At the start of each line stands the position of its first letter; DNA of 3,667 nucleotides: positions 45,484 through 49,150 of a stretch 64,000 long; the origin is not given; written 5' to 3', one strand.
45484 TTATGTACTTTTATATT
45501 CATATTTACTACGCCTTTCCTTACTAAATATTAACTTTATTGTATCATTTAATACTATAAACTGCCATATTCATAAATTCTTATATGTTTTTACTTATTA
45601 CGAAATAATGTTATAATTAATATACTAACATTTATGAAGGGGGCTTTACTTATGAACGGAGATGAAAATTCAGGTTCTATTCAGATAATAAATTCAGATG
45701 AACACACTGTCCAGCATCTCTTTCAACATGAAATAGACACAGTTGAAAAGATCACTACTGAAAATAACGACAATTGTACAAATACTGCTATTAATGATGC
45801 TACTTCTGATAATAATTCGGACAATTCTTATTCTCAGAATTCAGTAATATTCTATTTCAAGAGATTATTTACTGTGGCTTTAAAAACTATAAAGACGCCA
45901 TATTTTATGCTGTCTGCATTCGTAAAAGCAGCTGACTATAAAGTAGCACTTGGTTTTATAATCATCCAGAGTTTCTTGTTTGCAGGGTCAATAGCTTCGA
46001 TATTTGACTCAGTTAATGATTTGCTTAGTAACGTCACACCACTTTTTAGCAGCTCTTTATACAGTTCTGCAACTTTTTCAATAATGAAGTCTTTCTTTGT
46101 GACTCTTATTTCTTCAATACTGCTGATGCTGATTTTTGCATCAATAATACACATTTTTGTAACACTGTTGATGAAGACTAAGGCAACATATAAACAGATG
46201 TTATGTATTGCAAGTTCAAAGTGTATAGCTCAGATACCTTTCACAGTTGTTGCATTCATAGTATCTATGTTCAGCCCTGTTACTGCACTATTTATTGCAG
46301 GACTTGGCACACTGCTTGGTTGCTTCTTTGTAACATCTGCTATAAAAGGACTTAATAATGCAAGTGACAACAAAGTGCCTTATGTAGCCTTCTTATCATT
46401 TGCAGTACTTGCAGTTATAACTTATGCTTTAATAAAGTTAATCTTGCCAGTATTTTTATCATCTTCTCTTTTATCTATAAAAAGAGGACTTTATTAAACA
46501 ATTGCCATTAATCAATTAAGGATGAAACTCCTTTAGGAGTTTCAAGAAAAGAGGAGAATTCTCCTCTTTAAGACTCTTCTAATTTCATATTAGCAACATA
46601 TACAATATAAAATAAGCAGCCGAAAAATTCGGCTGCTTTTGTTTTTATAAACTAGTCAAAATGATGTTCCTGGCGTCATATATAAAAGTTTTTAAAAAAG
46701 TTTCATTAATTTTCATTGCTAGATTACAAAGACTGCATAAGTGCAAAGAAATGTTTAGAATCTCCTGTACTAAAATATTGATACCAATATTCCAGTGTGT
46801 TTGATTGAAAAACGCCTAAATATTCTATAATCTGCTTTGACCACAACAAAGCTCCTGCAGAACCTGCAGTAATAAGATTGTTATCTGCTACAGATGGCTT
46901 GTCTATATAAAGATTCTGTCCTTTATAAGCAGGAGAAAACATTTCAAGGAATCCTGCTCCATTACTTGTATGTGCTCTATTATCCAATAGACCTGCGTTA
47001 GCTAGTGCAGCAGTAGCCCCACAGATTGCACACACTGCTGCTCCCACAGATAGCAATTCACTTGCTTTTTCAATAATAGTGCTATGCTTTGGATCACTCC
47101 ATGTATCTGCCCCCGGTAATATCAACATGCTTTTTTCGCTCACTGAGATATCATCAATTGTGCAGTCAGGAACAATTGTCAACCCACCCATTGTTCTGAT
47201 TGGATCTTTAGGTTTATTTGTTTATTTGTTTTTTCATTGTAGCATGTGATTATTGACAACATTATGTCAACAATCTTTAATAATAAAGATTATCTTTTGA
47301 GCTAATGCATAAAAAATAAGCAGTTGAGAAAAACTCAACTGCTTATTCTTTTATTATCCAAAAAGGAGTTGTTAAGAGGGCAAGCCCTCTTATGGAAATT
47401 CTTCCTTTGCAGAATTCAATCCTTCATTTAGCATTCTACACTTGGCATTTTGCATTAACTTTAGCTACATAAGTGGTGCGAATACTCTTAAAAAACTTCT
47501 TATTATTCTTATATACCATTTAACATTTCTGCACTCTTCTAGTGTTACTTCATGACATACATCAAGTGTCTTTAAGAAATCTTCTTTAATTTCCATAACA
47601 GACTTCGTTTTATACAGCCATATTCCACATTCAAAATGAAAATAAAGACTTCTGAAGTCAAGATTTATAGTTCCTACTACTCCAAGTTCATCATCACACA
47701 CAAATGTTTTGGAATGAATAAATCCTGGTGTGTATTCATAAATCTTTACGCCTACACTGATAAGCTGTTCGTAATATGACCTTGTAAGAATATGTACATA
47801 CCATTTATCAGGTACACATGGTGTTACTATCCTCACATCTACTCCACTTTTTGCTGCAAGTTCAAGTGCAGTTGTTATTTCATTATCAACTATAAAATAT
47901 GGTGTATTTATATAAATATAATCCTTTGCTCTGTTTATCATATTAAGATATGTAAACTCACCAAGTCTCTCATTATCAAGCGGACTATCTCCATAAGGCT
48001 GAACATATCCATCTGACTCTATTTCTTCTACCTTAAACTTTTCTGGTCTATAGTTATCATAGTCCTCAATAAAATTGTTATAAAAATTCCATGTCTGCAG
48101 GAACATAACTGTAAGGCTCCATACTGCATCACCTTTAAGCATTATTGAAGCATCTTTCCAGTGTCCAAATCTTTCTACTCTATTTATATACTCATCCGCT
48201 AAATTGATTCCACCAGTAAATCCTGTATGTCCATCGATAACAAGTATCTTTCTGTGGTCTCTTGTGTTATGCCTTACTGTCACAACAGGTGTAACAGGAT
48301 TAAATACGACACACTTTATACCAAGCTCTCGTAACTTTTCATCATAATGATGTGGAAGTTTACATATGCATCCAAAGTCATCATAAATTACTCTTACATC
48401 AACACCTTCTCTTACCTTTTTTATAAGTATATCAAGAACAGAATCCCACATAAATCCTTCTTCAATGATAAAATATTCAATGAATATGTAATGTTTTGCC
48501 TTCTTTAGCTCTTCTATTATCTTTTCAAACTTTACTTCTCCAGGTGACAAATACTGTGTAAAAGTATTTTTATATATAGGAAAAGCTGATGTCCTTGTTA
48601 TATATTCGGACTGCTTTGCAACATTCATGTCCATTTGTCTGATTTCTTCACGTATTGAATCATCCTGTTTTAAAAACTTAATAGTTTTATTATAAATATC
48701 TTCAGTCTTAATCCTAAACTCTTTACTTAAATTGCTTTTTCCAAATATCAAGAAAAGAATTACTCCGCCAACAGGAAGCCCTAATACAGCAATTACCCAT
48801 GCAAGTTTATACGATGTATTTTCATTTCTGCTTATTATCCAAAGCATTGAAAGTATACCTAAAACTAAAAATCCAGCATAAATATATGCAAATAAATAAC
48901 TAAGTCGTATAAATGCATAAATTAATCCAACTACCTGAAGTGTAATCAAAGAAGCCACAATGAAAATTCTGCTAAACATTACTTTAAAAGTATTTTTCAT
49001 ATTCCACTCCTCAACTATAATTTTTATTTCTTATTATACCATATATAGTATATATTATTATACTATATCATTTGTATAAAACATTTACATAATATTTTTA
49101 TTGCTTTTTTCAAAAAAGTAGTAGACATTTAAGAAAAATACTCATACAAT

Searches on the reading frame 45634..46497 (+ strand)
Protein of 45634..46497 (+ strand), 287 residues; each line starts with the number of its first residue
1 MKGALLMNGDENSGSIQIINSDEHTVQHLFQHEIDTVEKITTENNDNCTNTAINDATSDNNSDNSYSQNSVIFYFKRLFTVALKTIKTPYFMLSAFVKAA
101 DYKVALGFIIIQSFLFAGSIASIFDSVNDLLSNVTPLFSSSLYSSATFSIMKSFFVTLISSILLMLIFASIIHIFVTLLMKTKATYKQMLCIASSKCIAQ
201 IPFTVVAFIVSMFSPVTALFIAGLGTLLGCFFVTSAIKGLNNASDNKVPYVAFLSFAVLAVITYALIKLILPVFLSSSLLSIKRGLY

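Call 70: search_protein_families(library=pfam, proteins=[window:45634-46497:+], max_evalue=0.00001)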
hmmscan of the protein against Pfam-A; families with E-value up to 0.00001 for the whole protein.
window:45634-46497:+ (287 aa): 1 family
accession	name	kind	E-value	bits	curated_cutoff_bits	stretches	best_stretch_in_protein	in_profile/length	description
PF04893.22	Yip1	-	9.8e-06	26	28.6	1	106-264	23-171/173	Yip1 domain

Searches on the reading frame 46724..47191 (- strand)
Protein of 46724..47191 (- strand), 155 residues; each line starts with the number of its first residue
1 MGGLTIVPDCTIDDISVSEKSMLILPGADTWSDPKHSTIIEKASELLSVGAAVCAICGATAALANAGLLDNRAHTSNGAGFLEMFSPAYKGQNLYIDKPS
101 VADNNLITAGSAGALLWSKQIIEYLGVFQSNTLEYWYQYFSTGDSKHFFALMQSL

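Call 70: search_protein_families(library=pfam, proteins=[window:46724-47191:-], max_evalue=0.00001)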
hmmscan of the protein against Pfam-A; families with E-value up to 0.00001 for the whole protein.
window:46724-47191:- (155 aa): 1 family
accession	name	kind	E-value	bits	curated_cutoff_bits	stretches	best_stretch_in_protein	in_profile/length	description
PF01965.30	DJ-1_PfpI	-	2e-18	67.2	26.6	1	2-122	44-163/165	DJ-1/PfpI family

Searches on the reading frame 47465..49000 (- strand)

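Call 70: search_protein_families(library=pfam, proteins=[window:47465-49000:-], max_evalue=0.00001)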
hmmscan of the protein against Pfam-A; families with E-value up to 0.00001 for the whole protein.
window:47465-49000:- (511 aa): 3 families
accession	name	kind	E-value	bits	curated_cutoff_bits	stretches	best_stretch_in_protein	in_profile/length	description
PF13091.12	PLDc_2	-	1.4e-40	138.6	27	2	352-476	2-129/132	PLD-like domain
PF00614.28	PLDc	-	2.2e-13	50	21.9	0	247-271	4-28/28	Phospholipase D Active site motif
PF13396.11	PLDc_N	-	3.9e-08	33.6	23.3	1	47-87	2-41/42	Phospholipase_D-nuclease N-terminal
